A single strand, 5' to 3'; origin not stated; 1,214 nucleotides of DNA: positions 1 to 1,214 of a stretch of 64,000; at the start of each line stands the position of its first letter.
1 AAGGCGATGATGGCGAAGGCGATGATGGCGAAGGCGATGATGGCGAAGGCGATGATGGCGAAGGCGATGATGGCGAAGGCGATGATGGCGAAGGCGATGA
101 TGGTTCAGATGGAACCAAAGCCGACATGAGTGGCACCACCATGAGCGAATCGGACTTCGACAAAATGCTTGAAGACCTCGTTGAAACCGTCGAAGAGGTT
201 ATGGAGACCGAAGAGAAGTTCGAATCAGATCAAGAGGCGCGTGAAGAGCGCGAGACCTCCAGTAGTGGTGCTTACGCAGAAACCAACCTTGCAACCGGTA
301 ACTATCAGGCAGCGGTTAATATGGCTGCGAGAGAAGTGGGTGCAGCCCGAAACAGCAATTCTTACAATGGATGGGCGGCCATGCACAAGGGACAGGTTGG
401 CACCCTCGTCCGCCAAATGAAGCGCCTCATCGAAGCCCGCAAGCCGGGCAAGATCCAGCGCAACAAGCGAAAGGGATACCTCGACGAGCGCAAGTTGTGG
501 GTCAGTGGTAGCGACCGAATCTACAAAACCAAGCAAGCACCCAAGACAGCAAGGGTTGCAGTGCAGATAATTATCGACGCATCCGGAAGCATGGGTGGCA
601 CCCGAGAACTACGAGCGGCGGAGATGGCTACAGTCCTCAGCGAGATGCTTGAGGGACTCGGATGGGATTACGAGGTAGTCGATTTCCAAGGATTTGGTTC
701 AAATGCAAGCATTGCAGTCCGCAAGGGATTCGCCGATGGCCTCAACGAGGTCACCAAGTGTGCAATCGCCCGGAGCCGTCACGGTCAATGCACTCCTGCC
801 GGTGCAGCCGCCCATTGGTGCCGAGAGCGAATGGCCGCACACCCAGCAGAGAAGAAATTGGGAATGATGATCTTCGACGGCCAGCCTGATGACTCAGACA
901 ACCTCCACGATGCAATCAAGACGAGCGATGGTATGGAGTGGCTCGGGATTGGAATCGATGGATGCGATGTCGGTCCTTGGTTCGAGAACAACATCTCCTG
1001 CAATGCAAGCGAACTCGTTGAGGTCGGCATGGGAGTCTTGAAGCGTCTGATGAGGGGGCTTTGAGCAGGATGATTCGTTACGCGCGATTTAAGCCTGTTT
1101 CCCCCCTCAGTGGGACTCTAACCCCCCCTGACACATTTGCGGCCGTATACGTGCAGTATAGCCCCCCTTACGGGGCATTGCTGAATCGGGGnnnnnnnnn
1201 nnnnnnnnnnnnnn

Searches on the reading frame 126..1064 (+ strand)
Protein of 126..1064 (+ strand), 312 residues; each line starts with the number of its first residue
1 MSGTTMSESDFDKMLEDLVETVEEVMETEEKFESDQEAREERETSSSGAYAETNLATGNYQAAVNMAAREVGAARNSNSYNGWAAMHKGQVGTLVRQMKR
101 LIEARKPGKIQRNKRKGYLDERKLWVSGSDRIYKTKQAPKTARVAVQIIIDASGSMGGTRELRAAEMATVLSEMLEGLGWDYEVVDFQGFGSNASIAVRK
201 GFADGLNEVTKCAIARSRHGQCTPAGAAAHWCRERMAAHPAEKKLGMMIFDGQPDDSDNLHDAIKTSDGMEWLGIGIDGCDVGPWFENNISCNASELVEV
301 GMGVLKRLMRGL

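Call 10: search_protein_families(library=pfam, proteins=[window:126-1064:+])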
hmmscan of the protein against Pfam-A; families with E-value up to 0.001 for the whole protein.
window:126-1064:+ (312 aa): 1 family
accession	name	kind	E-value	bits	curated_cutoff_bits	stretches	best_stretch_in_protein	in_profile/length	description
PF11775.14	CobT_C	-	3.6e-08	33.8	21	1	136-195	5-67/220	Cobalamin biosynthesis protein CobT VWA domain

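Call 49: find_encoding_contigs(protein=window:126-1064:+, flank=10000, max_places=2)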
Protein window:126-1064:+ (312 aa): no gene with exactly this product is on record in the collection.
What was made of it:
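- Tried and rejected: Look-up of the left flank of the contig: failed, because the protein is not on record (call 49).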
